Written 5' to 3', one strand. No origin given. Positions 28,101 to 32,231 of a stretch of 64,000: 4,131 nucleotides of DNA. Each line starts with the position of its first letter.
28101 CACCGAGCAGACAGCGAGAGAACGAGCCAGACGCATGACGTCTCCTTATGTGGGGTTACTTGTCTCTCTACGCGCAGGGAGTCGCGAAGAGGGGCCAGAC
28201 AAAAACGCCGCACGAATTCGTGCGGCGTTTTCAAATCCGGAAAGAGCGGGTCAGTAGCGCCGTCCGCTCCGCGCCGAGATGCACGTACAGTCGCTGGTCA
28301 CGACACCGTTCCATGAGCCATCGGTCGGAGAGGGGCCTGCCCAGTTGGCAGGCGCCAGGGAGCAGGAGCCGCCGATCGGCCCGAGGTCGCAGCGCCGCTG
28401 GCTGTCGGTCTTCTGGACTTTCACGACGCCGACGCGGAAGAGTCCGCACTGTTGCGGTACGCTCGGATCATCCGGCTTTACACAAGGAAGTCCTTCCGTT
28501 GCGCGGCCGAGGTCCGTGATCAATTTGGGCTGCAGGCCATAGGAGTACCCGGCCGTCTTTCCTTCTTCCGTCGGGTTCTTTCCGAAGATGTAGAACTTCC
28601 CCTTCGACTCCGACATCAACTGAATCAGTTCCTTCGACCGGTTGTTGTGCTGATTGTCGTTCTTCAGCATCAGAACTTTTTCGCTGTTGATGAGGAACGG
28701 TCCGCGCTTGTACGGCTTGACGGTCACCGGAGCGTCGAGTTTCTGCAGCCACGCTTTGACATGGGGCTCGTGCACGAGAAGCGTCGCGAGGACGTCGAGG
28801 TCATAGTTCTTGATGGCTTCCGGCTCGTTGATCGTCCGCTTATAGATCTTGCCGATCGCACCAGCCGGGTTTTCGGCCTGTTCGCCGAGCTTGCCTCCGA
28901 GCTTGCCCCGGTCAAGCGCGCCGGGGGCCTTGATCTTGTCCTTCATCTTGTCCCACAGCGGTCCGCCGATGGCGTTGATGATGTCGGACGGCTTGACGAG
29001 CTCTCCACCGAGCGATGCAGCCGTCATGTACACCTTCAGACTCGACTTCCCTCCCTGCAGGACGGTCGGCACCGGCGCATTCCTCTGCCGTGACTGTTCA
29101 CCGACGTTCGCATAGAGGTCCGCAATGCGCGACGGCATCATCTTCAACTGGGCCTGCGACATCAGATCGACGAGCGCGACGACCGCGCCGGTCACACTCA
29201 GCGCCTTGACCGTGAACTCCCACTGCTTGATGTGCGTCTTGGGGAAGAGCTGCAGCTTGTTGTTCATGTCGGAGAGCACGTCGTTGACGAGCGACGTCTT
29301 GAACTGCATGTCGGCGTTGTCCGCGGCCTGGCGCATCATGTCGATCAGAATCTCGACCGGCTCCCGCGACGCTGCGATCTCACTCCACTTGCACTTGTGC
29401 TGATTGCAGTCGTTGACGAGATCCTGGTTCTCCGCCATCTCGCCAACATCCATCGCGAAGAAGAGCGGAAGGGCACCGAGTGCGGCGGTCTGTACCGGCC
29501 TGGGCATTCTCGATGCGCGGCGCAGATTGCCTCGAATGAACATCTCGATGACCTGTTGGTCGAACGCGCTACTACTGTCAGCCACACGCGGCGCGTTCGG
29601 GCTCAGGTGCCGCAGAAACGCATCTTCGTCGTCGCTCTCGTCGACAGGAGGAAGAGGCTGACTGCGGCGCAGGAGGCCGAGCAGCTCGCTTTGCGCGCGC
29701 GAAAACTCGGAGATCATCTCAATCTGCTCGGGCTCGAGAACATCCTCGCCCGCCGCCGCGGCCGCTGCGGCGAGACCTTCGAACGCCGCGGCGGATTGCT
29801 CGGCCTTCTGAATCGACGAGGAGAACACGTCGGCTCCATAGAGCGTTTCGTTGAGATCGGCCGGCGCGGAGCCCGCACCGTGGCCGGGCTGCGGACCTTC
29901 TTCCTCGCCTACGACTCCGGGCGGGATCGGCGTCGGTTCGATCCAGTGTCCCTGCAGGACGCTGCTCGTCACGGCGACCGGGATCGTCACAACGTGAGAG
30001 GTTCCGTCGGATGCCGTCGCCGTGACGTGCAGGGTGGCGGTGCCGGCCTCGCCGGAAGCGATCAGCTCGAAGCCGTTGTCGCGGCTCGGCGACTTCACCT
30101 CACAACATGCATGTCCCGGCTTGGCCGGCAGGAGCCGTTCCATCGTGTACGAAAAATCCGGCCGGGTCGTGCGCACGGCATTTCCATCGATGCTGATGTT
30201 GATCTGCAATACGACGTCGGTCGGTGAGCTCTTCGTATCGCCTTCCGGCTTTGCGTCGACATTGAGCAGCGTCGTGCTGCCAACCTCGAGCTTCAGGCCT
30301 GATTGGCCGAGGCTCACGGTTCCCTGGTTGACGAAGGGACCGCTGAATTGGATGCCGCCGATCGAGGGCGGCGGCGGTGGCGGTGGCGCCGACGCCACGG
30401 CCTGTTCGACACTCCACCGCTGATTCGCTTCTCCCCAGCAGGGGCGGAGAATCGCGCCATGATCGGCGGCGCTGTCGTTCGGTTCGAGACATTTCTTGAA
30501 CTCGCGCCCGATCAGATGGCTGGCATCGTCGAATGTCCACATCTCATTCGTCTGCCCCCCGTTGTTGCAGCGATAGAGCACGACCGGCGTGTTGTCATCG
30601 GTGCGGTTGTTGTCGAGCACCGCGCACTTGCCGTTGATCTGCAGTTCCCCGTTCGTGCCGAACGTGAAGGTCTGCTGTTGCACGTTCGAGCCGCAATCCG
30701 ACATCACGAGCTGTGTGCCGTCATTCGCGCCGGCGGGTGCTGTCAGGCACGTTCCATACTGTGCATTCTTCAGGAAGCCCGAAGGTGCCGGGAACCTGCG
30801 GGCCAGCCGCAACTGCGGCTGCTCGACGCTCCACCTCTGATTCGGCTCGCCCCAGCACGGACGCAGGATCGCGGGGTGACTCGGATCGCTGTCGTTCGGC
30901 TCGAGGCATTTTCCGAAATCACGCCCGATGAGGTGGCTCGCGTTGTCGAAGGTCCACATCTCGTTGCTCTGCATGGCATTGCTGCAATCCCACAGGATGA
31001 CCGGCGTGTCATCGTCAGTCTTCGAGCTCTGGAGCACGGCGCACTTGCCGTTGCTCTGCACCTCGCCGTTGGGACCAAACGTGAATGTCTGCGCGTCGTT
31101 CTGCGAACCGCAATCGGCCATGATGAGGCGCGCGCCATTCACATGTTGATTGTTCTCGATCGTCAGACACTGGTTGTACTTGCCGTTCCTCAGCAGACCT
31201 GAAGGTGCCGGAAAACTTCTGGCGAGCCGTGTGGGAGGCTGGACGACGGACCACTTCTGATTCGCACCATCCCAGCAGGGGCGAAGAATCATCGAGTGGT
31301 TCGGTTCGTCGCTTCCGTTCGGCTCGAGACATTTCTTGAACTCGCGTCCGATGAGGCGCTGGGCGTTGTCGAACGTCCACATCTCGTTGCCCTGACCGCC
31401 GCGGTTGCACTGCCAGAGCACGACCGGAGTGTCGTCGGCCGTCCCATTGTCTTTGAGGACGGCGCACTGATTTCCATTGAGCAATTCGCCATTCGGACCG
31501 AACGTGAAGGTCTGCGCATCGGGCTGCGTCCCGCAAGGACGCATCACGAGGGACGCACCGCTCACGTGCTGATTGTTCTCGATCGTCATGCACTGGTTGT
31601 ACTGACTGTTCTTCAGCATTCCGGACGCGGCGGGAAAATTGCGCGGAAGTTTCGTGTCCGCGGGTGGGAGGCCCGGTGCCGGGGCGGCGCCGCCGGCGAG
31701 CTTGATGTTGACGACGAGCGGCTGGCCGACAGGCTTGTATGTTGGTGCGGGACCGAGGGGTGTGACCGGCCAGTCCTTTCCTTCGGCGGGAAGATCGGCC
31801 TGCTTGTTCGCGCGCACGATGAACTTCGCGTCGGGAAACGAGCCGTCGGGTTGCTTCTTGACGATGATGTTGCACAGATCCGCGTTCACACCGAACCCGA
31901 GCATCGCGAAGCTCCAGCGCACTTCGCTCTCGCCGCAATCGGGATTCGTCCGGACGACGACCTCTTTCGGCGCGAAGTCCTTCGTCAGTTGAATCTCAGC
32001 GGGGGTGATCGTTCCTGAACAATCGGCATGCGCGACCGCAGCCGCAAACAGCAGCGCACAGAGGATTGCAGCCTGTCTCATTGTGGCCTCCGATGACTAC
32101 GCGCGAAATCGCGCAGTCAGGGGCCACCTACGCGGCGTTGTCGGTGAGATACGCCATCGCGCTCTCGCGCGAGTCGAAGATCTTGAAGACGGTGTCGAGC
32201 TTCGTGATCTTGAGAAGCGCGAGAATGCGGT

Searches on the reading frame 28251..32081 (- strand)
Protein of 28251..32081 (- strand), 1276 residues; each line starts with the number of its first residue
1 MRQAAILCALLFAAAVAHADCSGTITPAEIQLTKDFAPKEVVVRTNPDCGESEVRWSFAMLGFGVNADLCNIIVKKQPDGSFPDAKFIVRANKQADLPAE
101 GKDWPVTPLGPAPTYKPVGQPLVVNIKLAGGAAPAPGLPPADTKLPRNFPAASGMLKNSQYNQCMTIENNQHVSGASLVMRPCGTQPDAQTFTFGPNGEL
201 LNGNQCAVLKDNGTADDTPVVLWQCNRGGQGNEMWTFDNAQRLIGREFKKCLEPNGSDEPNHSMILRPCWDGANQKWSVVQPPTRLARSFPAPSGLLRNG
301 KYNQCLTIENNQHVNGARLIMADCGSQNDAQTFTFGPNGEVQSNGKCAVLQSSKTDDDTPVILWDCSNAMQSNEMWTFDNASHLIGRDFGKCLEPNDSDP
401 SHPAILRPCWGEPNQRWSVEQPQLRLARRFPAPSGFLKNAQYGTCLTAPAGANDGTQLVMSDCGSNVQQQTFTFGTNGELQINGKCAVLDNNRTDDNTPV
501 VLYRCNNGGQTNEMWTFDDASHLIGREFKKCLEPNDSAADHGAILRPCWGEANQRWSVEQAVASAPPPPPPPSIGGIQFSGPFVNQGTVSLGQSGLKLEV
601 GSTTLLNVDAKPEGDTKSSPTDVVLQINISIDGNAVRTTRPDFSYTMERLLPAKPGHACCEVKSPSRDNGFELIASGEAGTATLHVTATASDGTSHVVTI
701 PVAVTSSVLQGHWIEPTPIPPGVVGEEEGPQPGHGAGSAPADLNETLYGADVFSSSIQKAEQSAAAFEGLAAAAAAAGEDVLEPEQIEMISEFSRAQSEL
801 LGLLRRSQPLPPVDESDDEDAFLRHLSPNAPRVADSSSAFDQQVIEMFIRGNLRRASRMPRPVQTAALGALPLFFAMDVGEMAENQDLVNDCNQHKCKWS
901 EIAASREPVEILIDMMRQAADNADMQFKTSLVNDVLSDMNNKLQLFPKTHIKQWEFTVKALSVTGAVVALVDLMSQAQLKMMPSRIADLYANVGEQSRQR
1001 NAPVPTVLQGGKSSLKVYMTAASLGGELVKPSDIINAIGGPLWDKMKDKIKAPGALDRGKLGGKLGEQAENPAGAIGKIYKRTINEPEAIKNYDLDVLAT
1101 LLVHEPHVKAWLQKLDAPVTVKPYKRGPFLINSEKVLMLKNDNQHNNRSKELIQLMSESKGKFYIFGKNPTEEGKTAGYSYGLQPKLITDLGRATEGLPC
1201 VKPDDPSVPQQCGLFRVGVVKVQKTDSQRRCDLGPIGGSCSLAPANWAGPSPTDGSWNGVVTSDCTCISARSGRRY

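Call 6: search_protein_families(library=pfam, proteins=[window:28251-32081:-], max_evalue=0.1)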
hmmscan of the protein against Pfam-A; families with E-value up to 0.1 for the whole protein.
window:28251-32081:- (1276 aa): 4 families
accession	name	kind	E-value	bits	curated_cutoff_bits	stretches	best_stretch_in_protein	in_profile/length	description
PF00652.28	Ricin_B_lectin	-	4.7e-60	201.7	29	3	294-417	2-126/126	Ricin-type beta-trefoil lectin domain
PF14200.12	RicinB_lectin_2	-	1.5e-21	77.3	25.6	4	273-364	1-89/89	Ricin-type beta-trefoil lectin domain-like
PF03498.20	CDtoxinA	-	5.7e-06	26.4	22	1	437-512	56-135/149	Cytolethal distending toxin A/C domain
PF01684.21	ET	-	0.093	13.5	25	0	467-514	5-52/78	ET module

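Call 8: search_protein_families(library=ncbifam, proteins=[window:28251-32081:-], max_evalue=0.1)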
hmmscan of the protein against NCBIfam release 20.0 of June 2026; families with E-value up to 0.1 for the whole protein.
window:28251-32081:- (1276 aa): 3 families
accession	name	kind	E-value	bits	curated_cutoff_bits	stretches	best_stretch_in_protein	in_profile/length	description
NF035930.1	lectin_2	subfamily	2.8e-34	118.8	100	3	300-417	124-238/238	lectin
NF035929.1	lectin_1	subfamily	1.1e-26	93.4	800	3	440-558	766-885/886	lectin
NF052302.1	Rv1419_fam_lectin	exception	2.3e-09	37.1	200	3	391-512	42-148/153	Rv1419 family lectin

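Call 17: find_encoding_contigs(protein=window:28254-32081:-, flank=10000)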
Protein window:28254-32081:- (1276 aa): 4 contigs read that carry it; 2 places shown.
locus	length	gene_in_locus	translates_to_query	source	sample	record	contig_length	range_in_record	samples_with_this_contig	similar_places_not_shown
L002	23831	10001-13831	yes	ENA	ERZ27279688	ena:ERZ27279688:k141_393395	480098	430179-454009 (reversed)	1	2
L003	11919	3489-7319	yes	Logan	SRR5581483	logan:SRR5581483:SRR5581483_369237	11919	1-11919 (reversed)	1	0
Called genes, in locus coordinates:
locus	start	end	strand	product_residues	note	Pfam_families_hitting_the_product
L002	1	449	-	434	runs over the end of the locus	PF00146:NADHdh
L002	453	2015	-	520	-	PF00111:Fer2 (weak), PF13510:Fer2_4, PF10588:NADH-G_4Fe-4S_3, PF22117:Fer4_Nqo3, PF04879:Molybdop_Fe4S4 (weak), PF22151:Fer4_NDSU1, PF00384:Molybdopterin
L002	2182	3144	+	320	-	PF13145:Rotamase_2, PF13616:Rotamase_3, PF00639:Rotamase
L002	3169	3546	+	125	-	PF00072:Response_reg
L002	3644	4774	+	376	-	PF03435:Sacchrp_dh_NADP, PF16653:Sacchrp_dh_C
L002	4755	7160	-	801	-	PF00069:Pkinase, PF07714:PK_Tyr_Ser-Thr, PF03109:ABC1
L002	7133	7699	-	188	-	PF07638:Sigma70_ECF, PF08281:Sigma70_r4_2, PF04545:Sigma70_r4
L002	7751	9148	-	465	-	-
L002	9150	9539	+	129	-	PF04020:Phage_holin_4_2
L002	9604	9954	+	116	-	PF01740:STAS, PF13466:STAS_2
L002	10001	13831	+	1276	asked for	PF00652:Ricin_B_lectin, PF03498:CDtoxinA (faint), PF14200:RicinB_lectin_2 (faint), PF00652:Ricin_B_lectin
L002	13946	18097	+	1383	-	-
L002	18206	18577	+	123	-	PF00507:Oxidored_q4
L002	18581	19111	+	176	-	PF01257:2Fe-2S_thioredx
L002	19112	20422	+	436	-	PF01512:Complex1_51K, PF10531:SLBB, PF22461:SLBB_2, PF10589:NADH_4Fe-4S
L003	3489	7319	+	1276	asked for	PF00652:Ricin_B_lectin, PF03498:CDtoxinA (faint), PF14200:RicinB_lectin_2 (faint), PF00652:Ricin_B_lectin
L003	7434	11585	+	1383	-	-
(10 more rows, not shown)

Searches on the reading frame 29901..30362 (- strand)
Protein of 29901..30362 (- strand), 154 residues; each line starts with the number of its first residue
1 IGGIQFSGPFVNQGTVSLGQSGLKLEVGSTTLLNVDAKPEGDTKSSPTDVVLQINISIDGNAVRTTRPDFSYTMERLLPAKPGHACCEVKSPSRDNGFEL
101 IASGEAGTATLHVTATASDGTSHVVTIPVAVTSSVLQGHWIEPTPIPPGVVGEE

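Call 68: search_protein_families(library=pfam, proteins=[window:29901-30362:-], max_evalue=0.5)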
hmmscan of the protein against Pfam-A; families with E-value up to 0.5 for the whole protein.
window:29901-30362:- (154 aa): 0 families
